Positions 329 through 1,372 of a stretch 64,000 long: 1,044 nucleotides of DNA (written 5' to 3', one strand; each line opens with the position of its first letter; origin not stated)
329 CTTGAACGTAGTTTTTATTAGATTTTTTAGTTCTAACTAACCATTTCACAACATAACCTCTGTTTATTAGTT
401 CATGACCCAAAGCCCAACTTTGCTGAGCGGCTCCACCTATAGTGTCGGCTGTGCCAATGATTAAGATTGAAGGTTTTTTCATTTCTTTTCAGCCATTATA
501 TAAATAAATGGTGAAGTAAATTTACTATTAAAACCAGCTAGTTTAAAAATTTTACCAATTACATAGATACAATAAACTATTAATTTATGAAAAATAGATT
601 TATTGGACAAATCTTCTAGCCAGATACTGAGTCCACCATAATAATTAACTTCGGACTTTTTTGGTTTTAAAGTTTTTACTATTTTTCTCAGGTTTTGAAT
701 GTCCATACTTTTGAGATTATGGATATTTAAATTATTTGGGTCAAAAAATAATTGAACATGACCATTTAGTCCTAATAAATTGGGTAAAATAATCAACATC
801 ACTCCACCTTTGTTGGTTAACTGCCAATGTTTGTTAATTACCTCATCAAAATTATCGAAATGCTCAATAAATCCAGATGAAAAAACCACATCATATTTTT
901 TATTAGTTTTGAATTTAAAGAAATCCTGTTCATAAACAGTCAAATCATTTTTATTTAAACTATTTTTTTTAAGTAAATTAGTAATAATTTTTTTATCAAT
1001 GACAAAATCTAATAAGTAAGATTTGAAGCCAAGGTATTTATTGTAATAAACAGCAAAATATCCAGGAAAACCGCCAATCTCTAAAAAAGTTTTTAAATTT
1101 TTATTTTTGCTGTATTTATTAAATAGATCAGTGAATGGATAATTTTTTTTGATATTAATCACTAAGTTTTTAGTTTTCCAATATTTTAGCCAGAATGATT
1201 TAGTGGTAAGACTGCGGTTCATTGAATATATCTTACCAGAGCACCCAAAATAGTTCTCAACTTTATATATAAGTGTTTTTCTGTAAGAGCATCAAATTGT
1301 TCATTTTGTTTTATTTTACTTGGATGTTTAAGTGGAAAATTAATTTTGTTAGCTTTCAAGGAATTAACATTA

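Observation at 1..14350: Compositional island: about 25% GC over the first ~14 kb versus 40-48% in the rest of the window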

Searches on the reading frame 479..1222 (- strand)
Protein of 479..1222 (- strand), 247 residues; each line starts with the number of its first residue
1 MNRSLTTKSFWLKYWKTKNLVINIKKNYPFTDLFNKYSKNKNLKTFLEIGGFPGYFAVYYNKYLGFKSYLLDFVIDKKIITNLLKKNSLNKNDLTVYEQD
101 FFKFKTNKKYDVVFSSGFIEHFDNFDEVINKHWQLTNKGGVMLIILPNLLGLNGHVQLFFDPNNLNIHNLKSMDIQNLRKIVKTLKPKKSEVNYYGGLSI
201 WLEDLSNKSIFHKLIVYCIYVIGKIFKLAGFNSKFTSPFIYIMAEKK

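Call 4: search_protein_families(library=pfam, proteins=[window:479-1222:-])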
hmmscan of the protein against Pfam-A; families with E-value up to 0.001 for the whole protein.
window:479-1222:- (247 aa): 4 families
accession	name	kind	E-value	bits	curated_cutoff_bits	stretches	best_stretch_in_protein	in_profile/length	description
PF13489.12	Methyltransf_23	-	6.9e-10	39.3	27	1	31-149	10-121/164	Methyltransferase domain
PF08242.18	Methyltransf_12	-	1.6e-05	26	30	1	47-141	1-97/98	Methyltransferase domain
PF13847.12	Methyltransf_31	-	1.7e-05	25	27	1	86-148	50-113/145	Methyltransferase domain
PF08241.18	Methyltransf_11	-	3.1e-05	24.9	21.2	1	47-144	1-95/95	Methyltransferase domain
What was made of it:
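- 479..1222 (-): Methyltransferase (Methyltransf_23), 247 aa. Conserved left anchor of the variable cassette. Pfam 39.3 bits (call 4).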

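Call 12: find_encoding_contigs(protein=window:479-1222:-, flank=10000, max_places=8)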
Protein window:479-1222:- (247 aa): 1 contig read that carries it; 1 place shown.
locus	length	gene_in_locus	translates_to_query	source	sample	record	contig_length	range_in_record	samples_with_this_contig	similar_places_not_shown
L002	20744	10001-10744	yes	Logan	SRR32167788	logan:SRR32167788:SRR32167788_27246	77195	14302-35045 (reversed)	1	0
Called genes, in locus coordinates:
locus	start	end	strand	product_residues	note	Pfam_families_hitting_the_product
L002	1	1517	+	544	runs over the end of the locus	PF00535:Glycos_transf_2, PF08241:Methyltransf_11 (weak)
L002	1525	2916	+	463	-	PF13578:Methyltransf_24, PF13641:Glyco_tranf_2_3 (weak), PF00535:Glycos_transf_2, PF10111:Glyco_tranf_2_2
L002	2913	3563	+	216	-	-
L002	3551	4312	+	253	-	PF00535:Glycos_transf_2, PF10111:Glyco_tranf_2_2, PF13641:Glyco_tranf_2_3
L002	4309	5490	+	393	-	PF00534:Glycos_transf_1, PF13692:Glyco_trans_1_4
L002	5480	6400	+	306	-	PF00535:Glycos_transf_2, PF10111:Glyco_tranf_2_2, PF13641:Glyco_tranf_2_3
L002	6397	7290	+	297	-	PF01531:Glyco_transf_11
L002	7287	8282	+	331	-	PF00535:Glycos_transf_2, PF10111:Glyco_tranf_2_2, PF13641:Glyco_tranf_2_3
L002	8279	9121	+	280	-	PF00535:Glycos_transf_2, PF10111:Glyco_tranf_2_2 (weak), PF13641:Glyco_tranf_2_3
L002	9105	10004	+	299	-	-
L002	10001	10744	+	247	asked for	PF13489:Methyltransf_23, PF08242:Methyltransf_12 (faint), PF13847:Methyltransf_31 (faint)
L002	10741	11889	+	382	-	PF13439:Glyco_transf_4, PF00534:Glycos_transf_1, PF13692:Glyco_trans_1_4, PF13524:Glyco_trans_1_2 (weak)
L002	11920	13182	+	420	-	PF01943:Polysacc_synt, PF13440:Polysacc_synt_3 (weak)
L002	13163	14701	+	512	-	-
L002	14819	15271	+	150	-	-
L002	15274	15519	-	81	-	-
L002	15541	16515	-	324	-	PF01073:3Beta_HSD, PF01370:Epimerase, PF02719:Polysacc_synt_2 (weak), PF04321:RmlD_sub_bind (weak), PF16363:GDP_Man_Dehyd, PF13460:NAD_binding_10 (weak), PF07993:NAD_binding_4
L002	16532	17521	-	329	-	PF01073:3Beta_HSD (weak), PF01370:Epimerase, PF07993:NAD_binding_4 (faint), PF16363:GDP_Man_Dehyd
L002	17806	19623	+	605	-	PF13231:PMT_2 (weak)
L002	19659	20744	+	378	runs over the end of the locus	PF13439:Glyco_transf_4, PF00534:Glycos_transf_1, PF13692:Glyco_trans_1_4, PF20706:GT4-conflict (weak)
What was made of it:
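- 1..482 (-): 3' part of a GT4 glycosyltransferase gene (382 aa; the rest lies left of the window). Conserved left shoulder of the AT-rich trough. Source contig locus L002 (call 12).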

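Call 31: find_related_loci(query=L002:15541-16515:-, collection=metagenome_contigs, flank=10000)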
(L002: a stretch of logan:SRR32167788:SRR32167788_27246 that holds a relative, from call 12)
Query L002:15541-16515:- (324 aa) in metagenome_contigs; peptide patterns used: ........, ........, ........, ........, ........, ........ (x = any residue, [..] = any of these).
600 stretches matched a pattern (row limit reached: there are more); 596 encode a relative of the query (tblastn E <= 1e-3); the best 80 are kept; 80 distinct loci.
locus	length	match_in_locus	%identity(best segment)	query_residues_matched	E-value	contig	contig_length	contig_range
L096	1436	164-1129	67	4-324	7e-169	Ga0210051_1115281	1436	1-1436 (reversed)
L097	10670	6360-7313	68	7-323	7e-152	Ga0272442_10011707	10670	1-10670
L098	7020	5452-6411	66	6-324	4e-151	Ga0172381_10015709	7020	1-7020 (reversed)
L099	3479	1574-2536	65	4-323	8e-157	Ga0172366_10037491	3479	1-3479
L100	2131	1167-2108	67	6-320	8e-155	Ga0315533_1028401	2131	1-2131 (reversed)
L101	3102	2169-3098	66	6-314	8e-151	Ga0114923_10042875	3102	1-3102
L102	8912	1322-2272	66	6-323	1e-141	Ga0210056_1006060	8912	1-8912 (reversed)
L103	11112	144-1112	61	1-323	4e-139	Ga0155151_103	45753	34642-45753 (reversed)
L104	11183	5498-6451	62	8-324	9e-139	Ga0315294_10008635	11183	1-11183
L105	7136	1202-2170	60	1-321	9e-138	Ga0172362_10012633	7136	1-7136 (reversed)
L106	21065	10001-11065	58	4-324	4e-137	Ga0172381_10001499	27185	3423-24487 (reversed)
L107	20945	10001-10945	65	6-321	4e-136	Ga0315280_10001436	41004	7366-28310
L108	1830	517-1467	64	6-323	5e-146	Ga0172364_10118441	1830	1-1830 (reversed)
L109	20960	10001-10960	64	6-324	8e-136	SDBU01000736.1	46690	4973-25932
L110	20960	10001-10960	63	4-323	2e-135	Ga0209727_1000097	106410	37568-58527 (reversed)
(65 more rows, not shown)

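Call 33: find_homologous_proteins(query=L002:17806-19623:+, max_evalue=1e-40)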
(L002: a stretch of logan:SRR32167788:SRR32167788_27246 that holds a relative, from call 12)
Query L002:17806-19623:+ (605 aa): 689 proteins with E <= 1e-40 among 8000 candidates; the best 120 are listed.
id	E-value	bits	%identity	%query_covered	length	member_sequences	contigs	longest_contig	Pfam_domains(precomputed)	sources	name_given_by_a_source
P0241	0.0e+0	1101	100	82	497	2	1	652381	PF13231.13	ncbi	ncbi:MAG: glycosyltransferase family 39 protein [Patescibacteria group bacterium]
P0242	1.4e-283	960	86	82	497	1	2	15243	-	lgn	-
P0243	2.3e-272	923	78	85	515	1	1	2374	PF13231.13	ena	-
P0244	2.9e-255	867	77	82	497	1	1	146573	-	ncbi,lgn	-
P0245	5.2e-254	863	75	84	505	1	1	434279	-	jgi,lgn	-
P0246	7.1e-240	816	72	81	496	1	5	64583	-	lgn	-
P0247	2.5e-235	801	71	81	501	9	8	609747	-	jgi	-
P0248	2.2e-224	765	66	83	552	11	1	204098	-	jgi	-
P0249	5.4e-221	754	68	82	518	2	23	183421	-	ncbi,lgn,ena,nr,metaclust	ncbi:MAG: hypothetical protein HN981_04755 [Candidatus Pacebacteria bacterium]|nr:hypothetical prote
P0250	1.3e-216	739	68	80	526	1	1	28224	-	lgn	-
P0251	2.0e-168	580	57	80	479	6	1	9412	PF13231.13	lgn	-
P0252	3.5e-166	573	57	80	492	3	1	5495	PF13231.13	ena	-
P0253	1.7e-165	570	56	77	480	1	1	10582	PF13231.13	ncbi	ncbi:MAG: glycosyltransferase family 39 protein [Candidatus Paceibacterota bacterium]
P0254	8.3e-165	568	59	80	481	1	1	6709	PF13231.13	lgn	-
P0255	2.1e-161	557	56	80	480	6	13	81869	PF13231.13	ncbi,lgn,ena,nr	ncbi:MAG: hypothetical protein A2182_00010 [Candidatus Pacebacteria bacterium RIFOXYA1_FULL_38_18]|n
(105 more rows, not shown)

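Call 35: find_encoding_contigs(protein=P0249, flank=10000, max_places=4)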
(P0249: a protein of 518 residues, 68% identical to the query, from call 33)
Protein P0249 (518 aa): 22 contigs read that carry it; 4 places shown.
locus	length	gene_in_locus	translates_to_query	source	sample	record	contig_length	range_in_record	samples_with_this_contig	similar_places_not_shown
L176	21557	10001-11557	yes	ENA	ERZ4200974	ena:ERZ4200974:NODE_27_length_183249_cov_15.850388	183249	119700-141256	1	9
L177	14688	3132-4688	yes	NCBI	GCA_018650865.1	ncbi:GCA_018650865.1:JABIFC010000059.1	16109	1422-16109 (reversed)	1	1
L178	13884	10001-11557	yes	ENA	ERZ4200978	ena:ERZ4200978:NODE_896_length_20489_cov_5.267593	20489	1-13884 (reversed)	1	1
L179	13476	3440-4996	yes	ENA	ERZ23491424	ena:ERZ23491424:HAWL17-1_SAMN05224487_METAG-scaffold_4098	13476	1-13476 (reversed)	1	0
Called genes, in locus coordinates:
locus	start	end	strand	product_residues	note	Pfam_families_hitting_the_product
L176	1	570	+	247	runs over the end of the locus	PF13489:Methyltransf_23, PF08241:Methyltransf_11 (weak), PF08242:Methyltransf_12 (weak)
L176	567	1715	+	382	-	PF13439:Glyco_transf_4, PF00534:Glycos_transf_1, PF13692:Glyco_trans_1_4, PF13524:Glyco_trans_1_2 (weak)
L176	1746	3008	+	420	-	PF01943:Polysacc_synt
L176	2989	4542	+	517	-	-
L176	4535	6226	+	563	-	PF09594:GT87 (weak)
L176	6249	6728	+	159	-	-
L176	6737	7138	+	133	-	-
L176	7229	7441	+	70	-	PF05973:Gp49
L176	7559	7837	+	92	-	PF13560:HTH_31 (weak), PF01381:HTH_3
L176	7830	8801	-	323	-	PF01073:3Beta_HSD, PF01370:Epimerase, PF16363:GDP_Man_Dehyd, PF07993:NAD_binding_4 (faint)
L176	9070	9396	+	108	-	-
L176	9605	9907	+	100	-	-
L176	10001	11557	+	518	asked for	-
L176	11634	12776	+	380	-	PF13439:Glyco_transf_4, PF00534:Glycos_transf_1, PF13692:Glyco_trans_1_4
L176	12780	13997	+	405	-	PF13439:Glyco_transf_4 (faint), PF00534:Glycos_transf_1, PF13692:Glyco_trans_1_4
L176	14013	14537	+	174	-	PF02075:RuvC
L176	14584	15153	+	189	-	PF01330:RuvA_N, PF14520:HHH_5, PF07499:RuvA_C (weak)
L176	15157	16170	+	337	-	PF05496:RuvB_N, PF00004:AAA, PF07728:AAA_5, PF17864:AAA_lid_4, PF05491:WHD_RuvB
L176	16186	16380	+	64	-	-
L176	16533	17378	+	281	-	-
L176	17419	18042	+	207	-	PF25084:LbH_EIF2B (faint), PF00132:Hexapep, PF14602:Hexapep_2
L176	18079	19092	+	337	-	PF13641:Glyco_tranf_2_3, PF00535:Glycos_transf_2, PF13712:Glyco_tranf_2_5 (faint)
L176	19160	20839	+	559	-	PF04932:Wzy_C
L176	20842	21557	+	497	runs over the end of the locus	PF02366:PMT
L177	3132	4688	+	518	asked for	-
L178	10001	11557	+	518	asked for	-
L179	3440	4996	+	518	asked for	-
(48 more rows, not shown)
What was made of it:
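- The left junction (MT, GT4, Wzx, 51x-aa protein) is reproduced in L176 (call 35).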

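Call 36: find_encoding_contigs(protein=P0247, flank=10000, max_places=4)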
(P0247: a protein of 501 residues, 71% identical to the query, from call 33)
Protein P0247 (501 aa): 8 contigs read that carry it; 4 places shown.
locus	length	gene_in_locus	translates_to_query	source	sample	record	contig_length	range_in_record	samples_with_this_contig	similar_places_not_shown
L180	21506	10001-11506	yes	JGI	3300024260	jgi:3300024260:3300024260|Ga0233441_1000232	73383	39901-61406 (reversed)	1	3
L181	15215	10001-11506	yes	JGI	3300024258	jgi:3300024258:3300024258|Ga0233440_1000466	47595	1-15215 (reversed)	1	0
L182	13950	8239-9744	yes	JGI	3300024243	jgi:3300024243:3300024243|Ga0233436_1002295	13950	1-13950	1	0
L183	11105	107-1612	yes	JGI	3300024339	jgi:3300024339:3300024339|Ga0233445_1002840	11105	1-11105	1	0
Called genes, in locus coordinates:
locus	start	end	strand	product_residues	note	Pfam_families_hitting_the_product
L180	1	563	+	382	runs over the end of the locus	PF13439:Glyco_transf_4 (weak), PF00534:Glycos_transf_1, PF13692:Glyco_trans_1_4, PF13524:Glyco_trans_1_2 (weak), PF20706:GT4-conflict (weak)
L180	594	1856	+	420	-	PF01943:Polysacc_synt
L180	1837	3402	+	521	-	-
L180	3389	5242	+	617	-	-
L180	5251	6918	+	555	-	-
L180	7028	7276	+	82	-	-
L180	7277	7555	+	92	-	-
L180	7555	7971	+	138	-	-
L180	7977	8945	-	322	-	PF01073:3Beta_HSD, PF01370:Epimerase, PF02719:Polysacc_synt_2 (faint), PF05368:NmrA (weak), PF07993:NAD_binding_4 (faint), PF16363:GDP_Man_Dehyd, PF13460:NAD_binding_10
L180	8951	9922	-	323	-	PF01073:3Beta_HSD (weak), PF01370:Epimerase, PF02719:Polysacc_synt_2 (faint), PF04321:RmlD_sub_bind (faint), PF16363:GDP_Man_Dehyd, PF07993:NAD_binding_4 (faint)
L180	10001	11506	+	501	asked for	-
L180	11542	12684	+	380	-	PF13439:Glyco_transf_4, PF00534:Glycos_transf_1, PF13692:Glyco_trans_1_4, PF20706:GT4-conflict (weak)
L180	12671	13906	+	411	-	PF13439:Glyco_transf_4 (weak), PF00534:Glycos_transf_1, PF13692:Glyco_trans_1_4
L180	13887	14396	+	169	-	PF02075:RuvC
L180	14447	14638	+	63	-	-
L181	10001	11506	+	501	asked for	-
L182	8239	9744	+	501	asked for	-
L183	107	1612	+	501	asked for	-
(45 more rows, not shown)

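Call 37: find_encoding_contigs(protein=P0242, flank=10000, max_places=2)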
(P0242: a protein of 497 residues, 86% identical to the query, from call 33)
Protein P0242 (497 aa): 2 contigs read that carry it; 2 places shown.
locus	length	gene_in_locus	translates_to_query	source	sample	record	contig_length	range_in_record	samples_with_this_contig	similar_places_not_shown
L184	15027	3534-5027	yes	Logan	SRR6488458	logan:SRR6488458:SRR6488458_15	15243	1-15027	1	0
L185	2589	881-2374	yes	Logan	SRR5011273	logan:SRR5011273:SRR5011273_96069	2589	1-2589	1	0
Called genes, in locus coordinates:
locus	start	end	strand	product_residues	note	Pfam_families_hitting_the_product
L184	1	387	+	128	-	?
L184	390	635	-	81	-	-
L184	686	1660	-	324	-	PF01073:3Beta_HSD, PF01370:Epimerase, PF02719:Polysacc_synt_2 (faint), PF04321:RmlD_sub_bind (weak), PF05368:NmrA (weak), PF16363:GDP_Man_Dehyd, PF13460:NAD_binding_10 (weak), PF07993:NAD_binding_4 (weak)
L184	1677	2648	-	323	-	PF01073:3Beta_HSD (weak), PF01370:Epimerase, PF16363:GDP_Man_Dehyd, PF07993:NAD_binding_4 (faint)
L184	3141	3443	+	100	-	-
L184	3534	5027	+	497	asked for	-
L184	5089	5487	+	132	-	-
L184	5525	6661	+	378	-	PF13439:Glyco_transf_4, PF00534:Glycos_transf_1, PF13692:Glyco_trans_1_4, PF20706:GT4-conflict (weak)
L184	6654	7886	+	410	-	PF13439:Glyco_transf_4 (weak), PF00534:Glycos_transf_1, PF13692:Glyco_trans_1_4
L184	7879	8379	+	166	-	PF02075:RuvC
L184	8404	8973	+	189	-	PF01330:RuvA_N, PF00633:HHH (faint), PF14520:HHH_5, PF07499:RuvA_C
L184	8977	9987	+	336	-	PF01078:Mg_chelatase (faint), PF05496:RuvB_N, PF00004:AAA, PF07728:AAA_5 (weak), PF17864:AAA_lid_4, PF05491:WHD_RuvB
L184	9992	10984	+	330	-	-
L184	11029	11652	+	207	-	PF00132:Hexapep, PF14602:Hexapep_2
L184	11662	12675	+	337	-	PF13641:Glyco_tranf_2_3, PF00535:Glycos_transf_2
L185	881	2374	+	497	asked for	-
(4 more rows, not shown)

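Call 54: search_protein_families(library=ncbifam, proteins=[window:479-1222:-, L002:11920-13182:+, L002:13163-14701:+, L002:15541-16515:-, L002:16532-17521:-], max_evalue=0.00001)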
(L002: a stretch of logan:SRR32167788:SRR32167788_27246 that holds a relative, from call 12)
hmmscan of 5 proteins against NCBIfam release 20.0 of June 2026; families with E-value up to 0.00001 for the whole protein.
window:479-1222:- (247 aa): 0 families

L002:11920-13182:+ (420 aa): 0 families

L002:13163-14701:+ (512 aa): 0 families

L002:15541-16515:- (324 aa): 25 families
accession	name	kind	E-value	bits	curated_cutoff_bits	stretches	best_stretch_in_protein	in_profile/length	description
NF047922.1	GDPFucSynFcl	equivalog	2.9e-40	138.6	500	1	7-320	2-304/308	GDP-L-fucose synthase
TIGR01179.1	galE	equivalog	3e-28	98.6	262.3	1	9-322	1-330/332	UDP-glucose 4-epimerase GalE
TIGR04180.1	EDH_00030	hypoth_equivalog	9.7e-26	90.5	475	1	10-303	1-295/297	NAD-dependent 4,6-dehydratase LegB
TIGR01181.1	dTDP_gluc_dehyt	equivalog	1.9e-25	89.6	365.1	1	9-319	1-313/321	dTDP-glucose 4,6-dehydratase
TIGR02197.1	heptose_epim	equivalog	8.3e-24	84.3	274.6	1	10-318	1-314/316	ADP-glyceromanno-heptose 6-epimerase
NF042422.1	oxyalk_red_OleD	equivalog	2.9e-12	46.6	580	1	9-234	2-210/329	2-alkyl-3-oxoalkanoate reductase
NF042423.1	oxyalk_red_Shew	equivalog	3.7e-12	46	580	1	6-188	7-180/331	2-alkyl-3-oxoalkanoate reductase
NF007490.0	PRK10084.1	subfamily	1e-11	44.4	649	1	136-318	153-335/361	dTDP-glucose 4,6-dehydratase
TIGR03466.1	HpnA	hypoth_equivalog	1.6e-11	43.6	367.65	1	9-133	2-125/327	hopanoid-associated sugar epimerase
NF005998.1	PRK08125.1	equivalog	2.2e-11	42.9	777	1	5-269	313-586/649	bifunctional UDP-4-amino-4-deoxy-L-arabinose formyltransferase/UDP-glucuronic acid oxidase ArnA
NF007956.0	PRK10675.1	subfamily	5.4e-10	38.9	394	1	46-319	48-331/338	UDP-glucose 4-epimerase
TIGR01777.1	yfcH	hypoth_equivalog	7.6e-10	38.8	207.35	1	10-271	1-244/292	TIGR01777 family oxidoreductase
NF008872.0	PRK11908.1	equivalog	1.4e-09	37.5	294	1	8-259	2-262/349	bifunctional UDP-4-keto-pentose/UDP-xylose synthase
NF007582.0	PRK10217.1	equivalog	1.7e-08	33.9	698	1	142-317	150-331/355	dTDP-glucose 4,6-dehydratase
NF011728.1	PRK15181.1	equivalog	3.2e-08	32.9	760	0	48-233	67-243/348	Vi polysaccharide biosynthesis UDP-N-acetylglucosaminuronic acid C-4 epimerase TviC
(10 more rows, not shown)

L002:16532-17521:- (329 aa): 22 families
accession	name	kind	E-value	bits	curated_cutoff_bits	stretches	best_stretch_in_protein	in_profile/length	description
TIGR01181.1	dTDP_gluc_dehyt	equivalog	1.6e-38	132.6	365.1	1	15-328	1-312/321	dTDP-glucose 4,6-dehydratase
TIGR04180.1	EDH_00030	hypoth_equivalog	7.2e-37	127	475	1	16-314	1-296/297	NAD-dependent 4,6-dehydratase LegB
NF011728.1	PRK15181.1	equivalog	1.1e-33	116.8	760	1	14-327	16-337/348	Vi polysaccharide biosynthesis UDP-N-acetylglucosaminuronic acid C-4 epimerase TviC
TIGR01179.1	galE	equivalog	4.4e-32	111.2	262.3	1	15-326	1-324/332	UDP-glucose 4-epimerase GalE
NF007582.0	PRK10217.1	equivalog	8.3e-28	97.5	698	1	14-327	2-331/355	dTDP-glucose 4,6-dehydratase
NF005998.1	PRK08125.1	equivalog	8.6e-27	93.8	777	1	14-327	316-649/649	bifunctional UDP-4-amino-4-deoxy-L-arabinose formyltransferase/UDP-glucuronic acid oxidase ArnA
NF008872.0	PRK11908.1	equivalog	1.7e-26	93.1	294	1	14-327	2-335/349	bifunctional UDP-4-keto-pentose/UDP-xylose synthase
NF007490.0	PRK10084.1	subfamily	2.5e-25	89.2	649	1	15-327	2-334/361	dTDP-glucose 4,6-dehydratase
TIGR02622.1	CDP_4_6_dhtase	equivalog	3.9e-21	75.6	278.45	1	11-328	2-331/352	CDP-glucose 4,6-dehydratase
NF047922.1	GDPFucSynFcl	equivalog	2.7e-15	56.6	500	1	123-328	95-302/308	GDP-L-fucose synthase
TIGR02197.1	heptose_epim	equivalog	7e-14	51.7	274.6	1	16-327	1-313/316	ADP-glyceromanno-heptose 6-epimerase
NF007956.0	PRK10675.1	subfamily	1.9e-13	50.3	394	1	15-328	2-330/338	UDP-glucose 4-epimerase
NF043036.1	ErythonDh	equivalog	1.2e-12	47.6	325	1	15-189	2-176/321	D-erythronate dehydrogenase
NF041015.1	UDPsulfquin_syn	equivalog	1e-11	44.5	575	0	194-291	226-326/384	UDP-sulfoquinovose synthase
TIGR03466.1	HpnA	hypoth_equivalog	6.8e-10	38.3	367.65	1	15-188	2-166/327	hopanoid-associated sugar epimerase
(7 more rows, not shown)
